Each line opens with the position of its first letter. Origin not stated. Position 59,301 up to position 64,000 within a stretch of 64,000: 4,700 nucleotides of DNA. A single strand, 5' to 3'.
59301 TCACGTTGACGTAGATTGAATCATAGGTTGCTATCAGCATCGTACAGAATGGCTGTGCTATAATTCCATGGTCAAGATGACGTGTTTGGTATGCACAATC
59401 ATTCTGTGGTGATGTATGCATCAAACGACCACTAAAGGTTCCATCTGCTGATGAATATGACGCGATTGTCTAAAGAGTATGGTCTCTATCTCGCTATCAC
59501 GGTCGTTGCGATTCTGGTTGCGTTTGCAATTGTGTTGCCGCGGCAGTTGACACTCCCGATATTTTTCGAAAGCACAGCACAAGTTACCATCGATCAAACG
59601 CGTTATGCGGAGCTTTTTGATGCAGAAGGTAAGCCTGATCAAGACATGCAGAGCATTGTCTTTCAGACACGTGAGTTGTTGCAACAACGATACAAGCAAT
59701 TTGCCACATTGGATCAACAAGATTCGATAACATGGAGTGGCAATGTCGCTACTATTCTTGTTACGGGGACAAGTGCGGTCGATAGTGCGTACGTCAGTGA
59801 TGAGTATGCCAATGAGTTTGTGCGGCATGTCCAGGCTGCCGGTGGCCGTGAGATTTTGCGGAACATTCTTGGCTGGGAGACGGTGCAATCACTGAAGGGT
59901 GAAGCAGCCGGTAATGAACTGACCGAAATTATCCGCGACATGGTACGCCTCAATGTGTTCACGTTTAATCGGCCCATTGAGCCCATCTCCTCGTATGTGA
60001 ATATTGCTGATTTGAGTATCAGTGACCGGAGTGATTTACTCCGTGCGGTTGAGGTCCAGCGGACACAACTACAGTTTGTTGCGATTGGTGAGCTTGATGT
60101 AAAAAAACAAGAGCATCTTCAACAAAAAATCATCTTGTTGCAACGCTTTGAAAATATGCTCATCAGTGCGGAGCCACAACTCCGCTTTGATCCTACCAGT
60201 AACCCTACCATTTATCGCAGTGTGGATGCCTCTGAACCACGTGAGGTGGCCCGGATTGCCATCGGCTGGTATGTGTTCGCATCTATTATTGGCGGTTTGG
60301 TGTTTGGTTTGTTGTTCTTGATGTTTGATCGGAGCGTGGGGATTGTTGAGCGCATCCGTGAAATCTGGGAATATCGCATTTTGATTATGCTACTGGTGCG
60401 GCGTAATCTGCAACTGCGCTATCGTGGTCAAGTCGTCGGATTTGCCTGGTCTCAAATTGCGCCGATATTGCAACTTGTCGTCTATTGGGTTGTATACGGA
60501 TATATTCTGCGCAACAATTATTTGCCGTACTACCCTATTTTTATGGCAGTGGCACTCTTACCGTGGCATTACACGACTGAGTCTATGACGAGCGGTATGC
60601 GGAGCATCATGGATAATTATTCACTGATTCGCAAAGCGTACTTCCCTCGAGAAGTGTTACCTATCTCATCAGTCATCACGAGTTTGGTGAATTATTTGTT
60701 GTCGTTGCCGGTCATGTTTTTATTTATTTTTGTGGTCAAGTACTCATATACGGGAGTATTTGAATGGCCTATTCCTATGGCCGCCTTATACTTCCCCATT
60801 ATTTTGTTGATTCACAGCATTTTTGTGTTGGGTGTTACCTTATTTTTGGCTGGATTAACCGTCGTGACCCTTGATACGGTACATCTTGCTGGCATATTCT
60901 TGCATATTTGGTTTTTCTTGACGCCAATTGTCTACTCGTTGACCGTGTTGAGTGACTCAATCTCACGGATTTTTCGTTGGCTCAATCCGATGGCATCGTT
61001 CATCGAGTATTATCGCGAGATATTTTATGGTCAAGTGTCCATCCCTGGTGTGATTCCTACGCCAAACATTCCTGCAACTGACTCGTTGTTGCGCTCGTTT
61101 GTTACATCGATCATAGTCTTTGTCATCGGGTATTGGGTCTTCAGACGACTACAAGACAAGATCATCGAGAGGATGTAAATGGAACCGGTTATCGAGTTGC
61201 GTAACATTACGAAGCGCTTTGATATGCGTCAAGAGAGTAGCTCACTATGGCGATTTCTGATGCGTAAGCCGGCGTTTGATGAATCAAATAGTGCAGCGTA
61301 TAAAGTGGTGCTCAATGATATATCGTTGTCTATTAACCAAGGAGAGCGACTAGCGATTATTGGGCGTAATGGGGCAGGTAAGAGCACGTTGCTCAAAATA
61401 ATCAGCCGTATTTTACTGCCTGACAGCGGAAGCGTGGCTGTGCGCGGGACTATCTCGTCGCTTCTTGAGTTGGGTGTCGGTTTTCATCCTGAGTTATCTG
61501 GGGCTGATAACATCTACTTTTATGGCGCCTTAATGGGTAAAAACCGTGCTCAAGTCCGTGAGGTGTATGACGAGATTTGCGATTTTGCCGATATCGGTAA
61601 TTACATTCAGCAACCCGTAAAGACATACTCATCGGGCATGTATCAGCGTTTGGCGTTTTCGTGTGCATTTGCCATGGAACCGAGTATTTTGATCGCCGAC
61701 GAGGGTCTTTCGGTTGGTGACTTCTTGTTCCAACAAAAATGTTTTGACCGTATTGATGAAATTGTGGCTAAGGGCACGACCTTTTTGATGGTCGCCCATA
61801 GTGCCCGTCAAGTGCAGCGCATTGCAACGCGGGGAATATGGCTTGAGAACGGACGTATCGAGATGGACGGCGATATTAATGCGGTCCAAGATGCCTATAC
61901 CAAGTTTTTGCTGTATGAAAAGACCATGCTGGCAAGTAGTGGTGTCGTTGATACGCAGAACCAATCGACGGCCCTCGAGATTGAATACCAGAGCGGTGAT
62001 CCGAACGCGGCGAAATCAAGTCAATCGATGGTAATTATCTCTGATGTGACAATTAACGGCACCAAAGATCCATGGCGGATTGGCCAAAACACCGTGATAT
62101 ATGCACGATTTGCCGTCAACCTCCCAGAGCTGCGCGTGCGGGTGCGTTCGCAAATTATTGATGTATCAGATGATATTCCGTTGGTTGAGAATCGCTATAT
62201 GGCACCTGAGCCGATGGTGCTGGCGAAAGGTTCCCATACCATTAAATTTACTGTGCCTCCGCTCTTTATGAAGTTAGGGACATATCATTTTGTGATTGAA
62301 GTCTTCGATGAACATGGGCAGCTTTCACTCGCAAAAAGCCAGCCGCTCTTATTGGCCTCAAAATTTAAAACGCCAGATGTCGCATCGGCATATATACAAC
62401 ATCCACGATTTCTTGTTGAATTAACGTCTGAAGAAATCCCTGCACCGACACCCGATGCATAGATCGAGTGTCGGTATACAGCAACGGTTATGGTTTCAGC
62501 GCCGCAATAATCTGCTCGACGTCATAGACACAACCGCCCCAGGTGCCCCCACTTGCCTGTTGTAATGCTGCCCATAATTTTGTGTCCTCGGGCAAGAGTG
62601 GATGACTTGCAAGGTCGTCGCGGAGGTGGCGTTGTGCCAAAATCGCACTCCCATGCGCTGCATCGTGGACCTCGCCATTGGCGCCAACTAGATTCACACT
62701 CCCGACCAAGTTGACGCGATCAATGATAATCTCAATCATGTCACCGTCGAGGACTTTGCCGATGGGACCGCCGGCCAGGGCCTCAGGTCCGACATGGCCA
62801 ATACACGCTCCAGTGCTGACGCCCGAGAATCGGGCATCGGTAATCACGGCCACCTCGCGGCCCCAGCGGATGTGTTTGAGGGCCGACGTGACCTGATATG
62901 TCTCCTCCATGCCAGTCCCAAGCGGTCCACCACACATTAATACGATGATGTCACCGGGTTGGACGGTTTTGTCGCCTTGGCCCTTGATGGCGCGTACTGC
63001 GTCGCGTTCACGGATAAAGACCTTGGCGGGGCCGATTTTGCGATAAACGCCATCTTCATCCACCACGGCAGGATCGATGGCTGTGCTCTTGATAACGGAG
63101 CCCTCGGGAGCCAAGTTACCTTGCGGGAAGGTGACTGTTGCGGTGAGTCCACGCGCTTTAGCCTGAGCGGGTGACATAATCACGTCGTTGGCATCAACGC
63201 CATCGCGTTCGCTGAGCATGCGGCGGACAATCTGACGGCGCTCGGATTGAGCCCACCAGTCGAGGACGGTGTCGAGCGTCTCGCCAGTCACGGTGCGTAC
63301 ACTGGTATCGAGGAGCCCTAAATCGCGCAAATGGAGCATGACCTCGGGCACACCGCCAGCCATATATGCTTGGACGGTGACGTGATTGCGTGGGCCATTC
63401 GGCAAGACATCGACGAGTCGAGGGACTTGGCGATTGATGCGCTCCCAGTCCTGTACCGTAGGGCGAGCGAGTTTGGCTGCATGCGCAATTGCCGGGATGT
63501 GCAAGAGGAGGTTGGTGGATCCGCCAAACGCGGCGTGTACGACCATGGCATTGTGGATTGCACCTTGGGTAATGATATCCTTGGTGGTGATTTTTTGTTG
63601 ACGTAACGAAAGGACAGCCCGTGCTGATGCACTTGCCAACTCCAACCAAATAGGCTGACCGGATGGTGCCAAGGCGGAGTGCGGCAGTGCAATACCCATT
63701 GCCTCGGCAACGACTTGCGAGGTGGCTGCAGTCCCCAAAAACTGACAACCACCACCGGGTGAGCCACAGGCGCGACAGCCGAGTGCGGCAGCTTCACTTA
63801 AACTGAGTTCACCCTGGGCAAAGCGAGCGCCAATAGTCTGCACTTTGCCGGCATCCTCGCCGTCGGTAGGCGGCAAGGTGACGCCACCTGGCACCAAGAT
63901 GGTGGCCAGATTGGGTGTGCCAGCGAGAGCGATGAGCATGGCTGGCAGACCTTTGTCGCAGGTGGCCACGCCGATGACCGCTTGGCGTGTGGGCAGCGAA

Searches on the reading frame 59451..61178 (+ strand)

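Call 90: search_protein_families(library=pfam, proteins=[window:59451-61178:+], max_evalue=0.00001)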
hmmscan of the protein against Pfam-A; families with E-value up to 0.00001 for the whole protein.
window:59451-61178:+ (575 aa): 1 family
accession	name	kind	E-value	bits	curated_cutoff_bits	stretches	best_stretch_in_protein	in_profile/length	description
PF01061.29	ABC2_membrane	-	9.6e-13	48.6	26.9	1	312-526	3-211/211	ABC-2 type transporter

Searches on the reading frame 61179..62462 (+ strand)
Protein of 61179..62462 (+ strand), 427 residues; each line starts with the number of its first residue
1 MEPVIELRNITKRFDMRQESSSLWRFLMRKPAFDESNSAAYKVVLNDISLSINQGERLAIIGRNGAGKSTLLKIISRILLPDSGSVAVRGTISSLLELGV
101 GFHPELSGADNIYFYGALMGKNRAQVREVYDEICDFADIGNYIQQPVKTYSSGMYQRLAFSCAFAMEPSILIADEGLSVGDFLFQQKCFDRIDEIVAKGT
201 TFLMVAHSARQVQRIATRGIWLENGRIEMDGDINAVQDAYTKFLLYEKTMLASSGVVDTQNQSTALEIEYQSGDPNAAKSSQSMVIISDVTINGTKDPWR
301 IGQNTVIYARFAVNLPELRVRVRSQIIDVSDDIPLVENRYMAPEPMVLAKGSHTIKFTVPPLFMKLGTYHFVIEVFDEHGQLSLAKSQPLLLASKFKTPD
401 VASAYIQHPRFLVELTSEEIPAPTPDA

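Call 90: search_protein_families(library=pfam, proteins=[window:61179-62462:+], max_evalue=0.00001)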
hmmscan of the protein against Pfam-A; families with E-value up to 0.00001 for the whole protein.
window:61179-62462:+ (427 aa): 1 family
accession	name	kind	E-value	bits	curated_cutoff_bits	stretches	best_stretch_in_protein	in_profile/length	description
PF00005.33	ABC_tran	-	1.7e-22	80.9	25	1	45-176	1-135/137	ABC transporter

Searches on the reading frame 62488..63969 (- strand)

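Call 90: search_protein_families(library=pfam, proteins=[window:62488-63969:-], max_evalue=0.00001)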
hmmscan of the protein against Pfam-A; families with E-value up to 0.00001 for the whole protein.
window:62488-63969:- (493 aa): 2 families
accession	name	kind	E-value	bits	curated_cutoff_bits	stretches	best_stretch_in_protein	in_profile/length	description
PF00920.27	ILVD_EDD_N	-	4.6e-57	194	27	1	2-233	87-314/316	Dihydroxy-acid/6-phosphogluconate dehydratase N-terminal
PF24877.1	ILV_EDD_C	-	8.2e-37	126.9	27.7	1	279-421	16-150/191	Dihydroxy-acid/6-phosphogluconate dehydratase C-terminal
